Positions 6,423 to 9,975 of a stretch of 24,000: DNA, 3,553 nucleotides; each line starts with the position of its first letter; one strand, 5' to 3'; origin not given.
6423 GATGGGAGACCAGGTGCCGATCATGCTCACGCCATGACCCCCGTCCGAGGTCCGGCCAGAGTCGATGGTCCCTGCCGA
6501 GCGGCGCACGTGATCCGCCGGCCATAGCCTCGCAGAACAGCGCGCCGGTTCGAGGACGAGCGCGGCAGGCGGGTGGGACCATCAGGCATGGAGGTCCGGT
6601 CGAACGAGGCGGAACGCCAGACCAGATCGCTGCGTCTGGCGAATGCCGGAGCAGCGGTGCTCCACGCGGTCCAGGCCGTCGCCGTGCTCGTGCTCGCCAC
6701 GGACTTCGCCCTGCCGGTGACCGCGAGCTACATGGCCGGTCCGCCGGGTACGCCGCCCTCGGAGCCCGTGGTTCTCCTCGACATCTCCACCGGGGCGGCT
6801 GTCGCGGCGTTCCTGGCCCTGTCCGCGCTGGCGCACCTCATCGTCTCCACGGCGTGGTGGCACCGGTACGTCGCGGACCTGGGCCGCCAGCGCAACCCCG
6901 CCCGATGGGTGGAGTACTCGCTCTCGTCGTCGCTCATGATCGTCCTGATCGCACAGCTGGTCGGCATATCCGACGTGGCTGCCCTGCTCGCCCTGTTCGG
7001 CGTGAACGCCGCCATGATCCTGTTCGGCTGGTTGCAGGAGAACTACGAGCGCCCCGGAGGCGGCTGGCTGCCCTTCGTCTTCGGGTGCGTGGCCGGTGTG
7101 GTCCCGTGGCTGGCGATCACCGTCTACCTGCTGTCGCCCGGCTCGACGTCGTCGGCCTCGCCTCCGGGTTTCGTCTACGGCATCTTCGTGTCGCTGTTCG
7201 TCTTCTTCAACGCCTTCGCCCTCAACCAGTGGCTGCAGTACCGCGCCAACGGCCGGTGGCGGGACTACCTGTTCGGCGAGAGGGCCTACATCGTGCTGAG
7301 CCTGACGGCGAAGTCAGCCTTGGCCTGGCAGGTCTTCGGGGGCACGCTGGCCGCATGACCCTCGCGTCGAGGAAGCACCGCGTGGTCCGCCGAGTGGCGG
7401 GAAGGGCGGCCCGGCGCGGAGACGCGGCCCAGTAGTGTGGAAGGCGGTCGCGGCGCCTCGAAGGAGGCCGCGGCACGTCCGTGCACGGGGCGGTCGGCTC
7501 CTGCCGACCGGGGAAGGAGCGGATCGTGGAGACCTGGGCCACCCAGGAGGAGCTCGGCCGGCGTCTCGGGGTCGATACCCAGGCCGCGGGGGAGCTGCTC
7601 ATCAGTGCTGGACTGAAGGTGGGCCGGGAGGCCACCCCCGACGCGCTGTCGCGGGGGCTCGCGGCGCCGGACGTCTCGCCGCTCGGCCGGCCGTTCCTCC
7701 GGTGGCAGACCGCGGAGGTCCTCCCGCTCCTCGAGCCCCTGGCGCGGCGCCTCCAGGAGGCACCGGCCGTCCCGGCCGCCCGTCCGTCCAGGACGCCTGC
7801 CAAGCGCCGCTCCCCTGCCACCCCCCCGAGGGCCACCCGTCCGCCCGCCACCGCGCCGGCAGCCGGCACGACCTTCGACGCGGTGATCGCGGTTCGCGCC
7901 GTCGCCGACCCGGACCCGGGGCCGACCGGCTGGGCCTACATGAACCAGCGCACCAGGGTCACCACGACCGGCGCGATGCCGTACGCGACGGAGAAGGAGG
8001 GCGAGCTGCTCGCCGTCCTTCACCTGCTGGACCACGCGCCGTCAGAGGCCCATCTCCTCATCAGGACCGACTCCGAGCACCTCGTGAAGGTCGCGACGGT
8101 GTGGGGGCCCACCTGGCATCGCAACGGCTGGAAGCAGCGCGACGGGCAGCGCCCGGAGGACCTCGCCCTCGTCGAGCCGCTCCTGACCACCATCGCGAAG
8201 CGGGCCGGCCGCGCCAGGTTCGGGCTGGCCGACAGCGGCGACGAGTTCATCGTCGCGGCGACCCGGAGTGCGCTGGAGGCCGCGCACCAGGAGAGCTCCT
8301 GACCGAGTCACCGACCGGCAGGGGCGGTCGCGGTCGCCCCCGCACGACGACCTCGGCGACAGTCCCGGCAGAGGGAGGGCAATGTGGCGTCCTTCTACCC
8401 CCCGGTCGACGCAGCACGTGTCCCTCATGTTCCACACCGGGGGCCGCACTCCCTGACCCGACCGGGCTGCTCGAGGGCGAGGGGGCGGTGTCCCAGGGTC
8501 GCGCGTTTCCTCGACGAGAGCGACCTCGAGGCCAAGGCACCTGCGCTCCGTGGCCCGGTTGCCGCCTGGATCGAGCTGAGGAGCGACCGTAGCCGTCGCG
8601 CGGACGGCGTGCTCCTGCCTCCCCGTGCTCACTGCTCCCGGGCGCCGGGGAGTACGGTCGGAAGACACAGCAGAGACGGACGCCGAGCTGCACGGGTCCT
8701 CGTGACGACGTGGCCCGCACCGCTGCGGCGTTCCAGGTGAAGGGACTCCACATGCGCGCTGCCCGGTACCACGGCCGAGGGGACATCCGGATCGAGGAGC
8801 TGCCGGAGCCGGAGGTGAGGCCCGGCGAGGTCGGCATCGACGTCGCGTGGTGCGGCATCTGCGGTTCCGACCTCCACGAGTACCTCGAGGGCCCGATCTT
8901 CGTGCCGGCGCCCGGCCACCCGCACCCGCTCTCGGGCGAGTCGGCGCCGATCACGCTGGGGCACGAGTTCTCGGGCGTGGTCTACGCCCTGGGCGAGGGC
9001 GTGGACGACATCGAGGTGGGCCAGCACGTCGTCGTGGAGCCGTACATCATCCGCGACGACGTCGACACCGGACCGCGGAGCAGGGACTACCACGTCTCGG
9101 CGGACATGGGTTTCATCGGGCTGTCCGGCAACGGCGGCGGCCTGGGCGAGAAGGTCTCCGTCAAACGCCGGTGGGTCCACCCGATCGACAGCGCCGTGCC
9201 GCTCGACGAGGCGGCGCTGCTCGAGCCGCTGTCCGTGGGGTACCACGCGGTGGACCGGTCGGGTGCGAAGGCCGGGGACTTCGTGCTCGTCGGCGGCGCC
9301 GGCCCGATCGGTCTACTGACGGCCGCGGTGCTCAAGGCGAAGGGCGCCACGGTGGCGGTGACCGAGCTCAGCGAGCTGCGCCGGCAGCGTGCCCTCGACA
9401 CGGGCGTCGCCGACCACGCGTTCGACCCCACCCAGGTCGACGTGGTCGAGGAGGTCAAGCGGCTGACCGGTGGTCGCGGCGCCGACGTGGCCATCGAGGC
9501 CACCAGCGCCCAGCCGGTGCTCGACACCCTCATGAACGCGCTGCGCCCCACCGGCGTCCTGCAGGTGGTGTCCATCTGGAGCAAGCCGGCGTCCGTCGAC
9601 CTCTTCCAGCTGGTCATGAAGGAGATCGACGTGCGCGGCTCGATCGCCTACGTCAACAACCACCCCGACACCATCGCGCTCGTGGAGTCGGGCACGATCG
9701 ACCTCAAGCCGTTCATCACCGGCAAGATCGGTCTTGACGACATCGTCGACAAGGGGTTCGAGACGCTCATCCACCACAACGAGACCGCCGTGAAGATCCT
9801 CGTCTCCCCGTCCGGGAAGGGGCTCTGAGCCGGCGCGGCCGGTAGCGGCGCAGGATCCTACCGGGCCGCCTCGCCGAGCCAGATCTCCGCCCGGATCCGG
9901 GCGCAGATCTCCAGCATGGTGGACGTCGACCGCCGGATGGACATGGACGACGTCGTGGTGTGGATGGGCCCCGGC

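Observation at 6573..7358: A bona fide heliorhodopsin gene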

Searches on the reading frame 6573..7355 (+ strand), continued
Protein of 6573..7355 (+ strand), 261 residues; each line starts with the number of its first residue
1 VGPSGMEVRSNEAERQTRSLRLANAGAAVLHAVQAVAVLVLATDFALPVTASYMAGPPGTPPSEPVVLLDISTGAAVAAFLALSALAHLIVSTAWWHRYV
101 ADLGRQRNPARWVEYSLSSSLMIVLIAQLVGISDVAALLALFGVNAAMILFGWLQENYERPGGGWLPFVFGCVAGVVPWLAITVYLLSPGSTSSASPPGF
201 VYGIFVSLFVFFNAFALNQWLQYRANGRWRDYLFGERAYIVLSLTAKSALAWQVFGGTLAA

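Call 33: search_protein_families(library=pfam, proteins=[L003:4391-5305:-, L003:5412-5996:+, L003:6795-7373:+, L003:8913-9956:+, L006:9991-10860:+, L020:4406-4801:+, L001:3867-5048:-, L001:7711-10308:-, L081:5399-5779:-, L081:6947-7537:+], max_evalue=0.001)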
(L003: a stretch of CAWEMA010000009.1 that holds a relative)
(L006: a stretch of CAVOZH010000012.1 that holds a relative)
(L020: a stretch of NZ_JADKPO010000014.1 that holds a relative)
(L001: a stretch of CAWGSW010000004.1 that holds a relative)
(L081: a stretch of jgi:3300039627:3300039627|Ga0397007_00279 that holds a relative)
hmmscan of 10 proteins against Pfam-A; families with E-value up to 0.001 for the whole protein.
L003:4391-5305:- (304 aa): 5 families
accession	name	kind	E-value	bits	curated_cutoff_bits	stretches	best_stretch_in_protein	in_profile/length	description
PF13411.12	MerR_1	-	1.6e-15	57.4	21.6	1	6-72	1-66/69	MerR HTH family regulatory protein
PF02310.24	B12-binding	-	1.2e-10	41.6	32.1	1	185-276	2-93/121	B12 binding domain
PF00376.29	MerR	-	1.2e-10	41.5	28.2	1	7-44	1-38/38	MerR family regulatory protein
PF02607.22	B12-binding_2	-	3e-10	40.6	23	1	103-172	3-72/74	B12 binding domain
PF13384.12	HTH_23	-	0.00058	20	24.6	0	6-29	18-41/50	Homeodomain-like domain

L003:5412-5996:+ (194 aa): 2 families
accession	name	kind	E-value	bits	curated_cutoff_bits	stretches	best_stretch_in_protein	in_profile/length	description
PF08281.18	Sigma70_r4_2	-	7.1e-08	32.4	25.7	1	136-182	8-54/54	Sigma-70, region 4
PF04545.22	Sigma70_r4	-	0.0002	21.2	24.1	1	135-182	1-48/50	Sigma-70, region 4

L003:6795-7373:+ (192 aa): 1 family
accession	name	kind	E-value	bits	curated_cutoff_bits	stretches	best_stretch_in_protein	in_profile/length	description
PF04832.17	SOUL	-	1e-43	149.8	27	1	13-177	2-172/173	SOUL heme-binding protein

L003:8913-9956:+ (347 aa): 1 family
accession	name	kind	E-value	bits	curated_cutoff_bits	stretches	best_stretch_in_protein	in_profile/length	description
PF03741.22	TerC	-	4.8e-58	196.3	27.8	1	85-287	1-176/178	Integral membrane protein TerC family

L006:9991-10860:+ (289 aa): 1 family
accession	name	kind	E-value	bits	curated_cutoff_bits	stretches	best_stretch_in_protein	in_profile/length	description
PF14344.12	DUF4397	-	2.7e-30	105.8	30.6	2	43-160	1-119/119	Domain of unknown function (DUF4397)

L020:4406-4801:+ (131 aa): 7 families
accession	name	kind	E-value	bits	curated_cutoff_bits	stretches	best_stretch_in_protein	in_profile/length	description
PF12802.13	MarR_2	-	2.7e-06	27.9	27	1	43-93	7-60/61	MarR family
PF01978.25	TrmB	-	6.4e-06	26.4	25.6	1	46-99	13-65/68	Sugar-specific transcriptional regulator TrmB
PF13412.12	HTH_24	-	1.6e-05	24.8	21.9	1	46-85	8-47/48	Winged helix-turn-helix DNA-binding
PF24034.1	DUF7343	-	0.00016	21.9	27.6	1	40-94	2-57/62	Domain of unknown function (DUF7343)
PF02082.26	Rrf2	-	0.00039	21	30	1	45-97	10-64/132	Iron-dependent Transcriptional regulator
PF25213.1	HVO_A0261_N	-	0.00039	20.7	35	1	41-93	11-58/86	HVO_A0261 N-terminal domain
PF09339.16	HTH_IclR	-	0.00072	19.7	22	0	45-87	7-50/52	IclR helix-turn-helix domain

L001:3867-5048:- (393 aa): 5 families
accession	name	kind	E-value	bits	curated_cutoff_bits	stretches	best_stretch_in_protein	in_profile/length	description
PF08240.17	ADH_N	-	1.4e-29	102.8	23.5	1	73-192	1-104/104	Alcohol dehydrogenase GroES-like domain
PF00107.32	ADH_zinc_N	-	4.8e-23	82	31.8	1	231-353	1-128/129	Zinc-binding dehydrogenase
PF13602.12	ADH_zinc_N_2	-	2.9e-05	25.5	27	1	263-376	1-123/134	Zinc-binding dehydrogenase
PF01262.27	AlaDh_PNT_C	-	3.4e-05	23.8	23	1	223-292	30-101/214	Alanine dehydrogenase/PNT, C-terminal domain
PF02826.25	2-Hacid_dh_C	-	0.00013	21.9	25.1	1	221-290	36-98/178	D-isomer specific 2-hydroxyacid dehydrogenase, NAD binding domain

L001:7711-10308:- (865 aa): 5 families
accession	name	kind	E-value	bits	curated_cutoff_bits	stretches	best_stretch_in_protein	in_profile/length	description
PF02702.23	KdpD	-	1.1e-97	326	26.1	1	20-228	2-210/210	Osmosensitive K+ channel His kinase sensor domain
PF13493.11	DUF4118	-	3.6e-26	91.5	28.4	1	399-505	1-107/107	Domain of unknown function (DUF4118)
PF02518.31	HATPase_c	-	4.3e-22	79.1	26.4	1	739-846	2-109/111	Histidine kinase-, DNA gyrase B-, and HSP90-like ATPase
PF00512.31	HisKA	-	1.2e-13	51.4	26.9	1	629-695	2-65/66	His Kinase A (phospho-acceptor) domain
PF00582.32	Usp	-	4.5e-09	37.4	24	1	249-371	3-140/141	Universal stress protein family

L081:5399-5779:- (126 aa): 0 families

L081:6947-7537:+ (197 aa): 1 family
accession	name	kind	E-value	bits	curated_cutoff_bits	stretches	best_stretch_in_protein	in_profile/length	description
PF00075.30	RNase_H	-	1.9e-05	25.3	25.8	1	130-197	15-82/141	RNase H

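Call 41: predict_structure(alignment_id=A1)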
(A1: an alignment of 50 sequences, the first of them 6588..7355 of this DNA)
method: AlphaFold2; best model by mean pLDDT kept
length: 256 residues; sequences in the alignment: 50
mean_pLDDT: 69.5   pTM: 0.64
mean pLDDT of the five models: 69.5, 66.3, 64.9, 63.0, 62.6
residues with pLDDT >= 90: 8; 70-90: 104; 50-70: 133; < 50: 11
segments of 3 or more residues with pLDDT < 50: 186-193
pLDDT, mean of each block of 10 residues (from residue 1): 68 87 90 81 60 64 73 86 88 82 66 65 57 63 70 64 72 65 50 55 70 69 60 73 70 56
secondary structure, 60 per line:
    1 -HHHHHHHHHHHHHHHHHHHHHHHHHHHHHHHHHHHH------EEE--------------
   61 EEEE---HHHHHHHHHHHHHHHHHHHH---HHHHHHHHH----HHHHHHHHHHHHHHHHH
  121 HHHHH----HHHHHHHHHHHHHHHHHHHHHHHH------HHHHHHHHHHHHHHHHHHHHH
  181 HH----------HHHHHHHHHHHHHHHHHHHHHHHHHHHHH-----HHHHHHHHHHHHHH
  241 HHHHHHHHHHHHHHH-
elements in order: H2-37 E44-46 E61-64 H68-87 H91-99 H104-125 H130-153 H160-182 H193-221 H227-255

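Call 43: fold_search(model_id=the predicted structure, library=pdb)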
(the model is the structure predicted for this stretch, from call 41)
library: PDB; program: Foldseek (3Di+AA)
matches with E <= 10: 270; with E <= 0.001: 10
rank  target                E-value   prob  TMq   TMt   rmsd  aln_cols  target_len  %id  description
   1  6su4_X                1.0e-17  1.00  0.77  0.77   3.8       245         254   61  Crystal structure of the 48C12 heliorhodopsin in the blue form at pH 4.3 (released 2019-12-11)
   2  6su4_A                1.3e-17  1.00  0.77  0.78   3.8       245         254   61  Crystal structure of the 48C12 heliorhodopsin in the blue form at pH 4.3 (released 2019-12-11)
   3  6su3_X                1.7e-17  1.00  0.76  0.76   3.8       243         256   62  Crystal structure of the 48C12 heliorhodopsin in the violet form at pH 8.8 (released 2019-12-11)
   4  6su3_A                3.7e-17  1.00  0.78  0.78   3.7       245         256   61  Crystal structure of the 48C12 heliorhodopsin in the violet form at pH 8.8 (released 2019-12-11)
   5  6uh3_B                9.3e-16  1.00  0.76  0.79   4.0       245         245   60  Crystal structure of bacterial heliorhodopsin 48C12 (released 2019-12-04)
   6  6uh3_A                1.2e-15  1.00  0.77  0.80   3.8       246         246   60  Crystal structure of bacterial heliorhodopsin 48C12 (released 2019-12-04)
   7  9ljj_A                2.0e-15  1.00  0.78  0.78   3.9       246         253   61  cryo-EM structure of a nanobody bound heliorhodopsin (released 2025-02-12)
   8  7u55                  8.1e-13  1.00  0.72  0.75   4.6       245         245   44  Crystal structure of Thermoplasmatales archaeon heliorhodopsin at pH 4.5 (released 2022-09-07)
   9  6is6                  1.5e-12  1.00  0.75  0.77   4.3       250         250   44  Crystal structure of Thermoplasmatales archaeon heliorhodopsin (released 2019-09-25)
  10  7clj                  5.6e-12  1.00  0.75  0.77   4.4       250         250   43  Crystal structure of Thermoplasmatales archaeon heliorhodopsin E108D mutant (released 2020-09-02)
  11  3ns0                  1.1e-02  1.00  0.51  0.58   7.6       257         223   14  X-ray structure of bacteriorhodopsin (released 2011-05-11)
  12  1mgy                  1.3e-02  1.00  0.55  0.63   7.8       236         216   16  Structure of the D85S mutant of bacteriorhodopsin with bromide bound (released 2003-07-07)
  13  9wfa                  2.5e-02  1.00  0.56  0.59   7.0       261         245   14  Cryo-EM structure of psXR (released 2026-03-18)
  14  1pxr_A                2.7e-02  1.00  0.53  0.59   7.6       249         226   14  Structure of Pro50Ala mutant of Bacteriorhodopsin (released 2003-12-16)
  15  1jv6                  2.8e-02  1.00  0.47  0.55   8.5       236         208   17  BACTERIORHODOPSIN D85S/F219L DOUBLE MUTANT AT 2.00 ANGSTROM RESOLUTION (released 2001-10-31)
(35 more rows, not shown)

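Call 56: list_cluster_members(proteins=[window:6588-7355:+, window:6573-7355:+, P0001])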
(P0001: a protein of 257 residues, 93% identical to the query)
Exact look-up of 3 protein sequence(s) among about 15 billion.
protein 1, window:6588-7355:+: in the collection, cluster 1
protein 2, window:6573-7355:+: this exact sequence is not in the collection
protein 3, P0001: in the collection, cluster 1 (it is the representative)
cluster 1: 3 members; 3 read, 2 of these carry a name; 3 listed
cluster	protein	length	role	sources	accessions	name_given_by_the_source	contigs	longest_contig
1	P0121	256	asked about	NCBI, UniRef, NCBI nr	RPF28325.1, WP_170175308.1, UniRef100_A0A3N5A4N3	heliorhodopsin HeR [Georgenia muralis] | Heliorhodopsin n=1 Tax=Georgenia muralis TaxID=154117 RepID=A0A3N5A4N3_9MICO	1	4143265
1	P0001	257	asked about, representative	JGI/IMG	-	hypothetical protein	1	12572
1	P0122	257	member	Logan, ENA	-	-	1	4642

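Call 57: find_encoding_contigs(protein=window:6588-7355:+, flank=3000, max_places=3)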
Protein window:6588-7355:+ (256 aa): 6 contigs read that carry it; 3 places shown.
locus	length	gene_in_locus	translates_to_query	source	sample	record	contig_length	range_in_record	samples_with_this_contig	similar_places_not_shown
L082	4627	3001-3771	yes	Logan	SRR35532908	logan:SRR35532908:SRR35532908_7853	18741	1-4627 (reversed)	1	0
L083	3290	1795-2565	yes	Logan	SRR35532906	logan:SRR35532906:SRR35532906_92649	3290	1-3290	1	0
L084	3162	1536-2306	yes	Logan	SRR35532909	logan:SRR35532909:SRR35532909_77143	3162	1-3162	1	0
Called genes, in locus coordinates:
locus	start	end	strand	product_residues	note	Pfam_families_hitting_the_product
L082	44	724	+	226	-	-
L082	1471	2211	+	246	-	PF00144:Beta-lactamase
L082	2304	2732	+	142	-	-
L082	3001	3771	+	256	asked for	PF18761:Heliorhodopsin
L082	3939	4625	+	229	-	?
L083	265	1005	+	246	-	PF00144:Beta-lactamase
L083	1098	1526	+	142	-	-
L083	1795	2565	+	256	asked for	PF18761:Heliorhodopsin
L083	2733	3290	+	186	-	?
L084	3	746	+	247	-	?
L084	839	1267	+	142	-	-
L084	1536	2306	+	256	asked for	PF18761:Heliorhodopsin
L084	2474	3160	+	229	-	?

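Call 64: find_encoding_contigs(protein=P0003, flank=6000, max_places=2)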
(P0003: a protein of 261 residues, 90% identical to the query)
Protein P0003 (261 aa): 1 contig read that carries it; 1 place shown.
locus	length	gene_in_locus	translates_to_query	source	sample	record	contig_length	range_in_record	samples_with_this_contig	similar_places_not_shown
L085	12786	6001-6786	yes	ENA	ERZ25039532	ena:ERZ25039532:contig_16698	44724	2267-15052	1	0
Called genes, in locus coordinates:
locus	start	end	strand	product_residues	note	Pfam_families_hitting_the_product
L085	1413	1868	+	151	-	-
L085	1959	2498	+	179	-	-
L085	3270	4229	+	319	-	PF00561:Abhydrolase_1, PF12146:Hydrolase_4, PF12697:Abhydrolase_6, PF00326:Peptidase_S9 (weak)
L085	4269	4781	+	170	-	PF00005:ABC_tran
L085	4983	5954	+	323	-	-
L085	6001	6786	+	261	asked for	PF18761:Heliorhodopsin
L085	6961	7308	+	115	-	PF04832:SOUL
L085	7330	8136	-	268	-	PF00561:Abhydrolase_1, PF12697:Abhydrolase_6 (weak), PF12146:Hydrolase_4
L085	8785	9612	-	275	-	PF13302:Acetyltransf_3, PF00583:Acetyltransf_1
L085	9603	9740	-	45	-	-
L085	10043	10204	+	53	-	PF01575:MaoC_dehydratas (weak)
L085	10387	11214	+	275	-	-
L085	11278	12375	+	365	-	-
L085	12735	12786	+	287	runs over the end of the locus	-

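Call 65: find_encoding_contigs(protein=P0002, flank=6000, max_places=2)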
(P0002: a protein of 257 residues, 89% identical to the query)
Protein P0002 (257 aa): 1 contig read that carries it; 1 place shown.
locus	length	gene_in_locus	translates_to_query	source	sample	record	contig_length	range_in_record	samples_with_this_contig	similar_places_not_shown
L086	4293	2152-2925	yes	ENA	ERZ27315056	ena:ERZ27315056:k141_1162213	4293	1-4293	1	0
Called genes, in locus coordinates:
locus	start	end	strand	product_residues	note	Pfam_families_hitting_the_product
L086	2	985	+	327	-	?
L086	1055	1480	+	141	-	-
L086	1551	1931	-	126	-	-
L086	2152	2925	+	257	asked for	PF18761:Heliorhodopsin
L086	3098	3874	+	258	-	PF00075:RNase_H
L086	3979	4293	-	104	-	?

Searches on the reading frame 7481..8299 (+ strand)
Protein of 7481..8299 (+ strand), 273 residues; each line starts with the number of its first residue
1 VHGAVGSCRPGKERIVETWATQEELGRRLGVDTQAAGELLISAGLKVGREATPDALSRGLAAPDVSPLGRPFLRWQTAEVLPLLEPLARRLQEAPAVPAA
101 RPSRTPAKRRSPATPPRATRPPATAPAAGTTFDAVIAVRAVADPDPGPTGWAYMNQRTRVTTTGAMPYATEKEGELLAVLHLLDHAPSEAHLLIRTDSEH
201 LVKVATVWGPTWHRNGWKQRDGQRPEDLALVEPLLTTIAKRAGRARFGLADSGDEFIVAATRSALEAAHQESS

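Call 9: search_protein_families(library=pfam, proteins=[window:7481-8299:+], max_evalue=0.001)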
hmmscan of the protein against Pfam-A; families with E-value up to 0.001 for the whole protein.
window:7481-8299:+ (273 aa): 1 family
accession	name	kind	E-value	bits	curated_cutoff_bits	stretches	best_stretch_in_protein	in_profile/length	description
PF00075.30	RNase_H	-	4.4e-09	37.1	25.8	1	145-226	15-96/141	RNase H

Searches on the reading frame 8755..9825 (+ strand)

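Call 9: search_protein_families(library=pfam, proteins=[window:8755-9825:+], max_evalue=0.001)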
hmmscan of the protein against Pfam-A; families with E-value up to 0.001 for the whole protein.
window:8755-9825:+ (357 aa): 3 families
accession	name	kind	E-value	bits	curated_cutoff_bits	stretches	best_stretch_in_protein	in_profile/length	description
PF00107.32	ADH_zinc_N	-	2.1e-27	96.1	31.8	1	184-309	1-126/129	Zinc-binding dehydrogenase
PF08240.17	ADH_N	-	9.2e-19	68.1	23.5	1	23-145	2-103/104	Alcohol dehydrogenase GroES-like domain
PF16912.11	Glu_dehyd_C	-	1.8e-09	37.9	34.9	1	153-277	4-134/211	Glucose dehydrogenase C-terminus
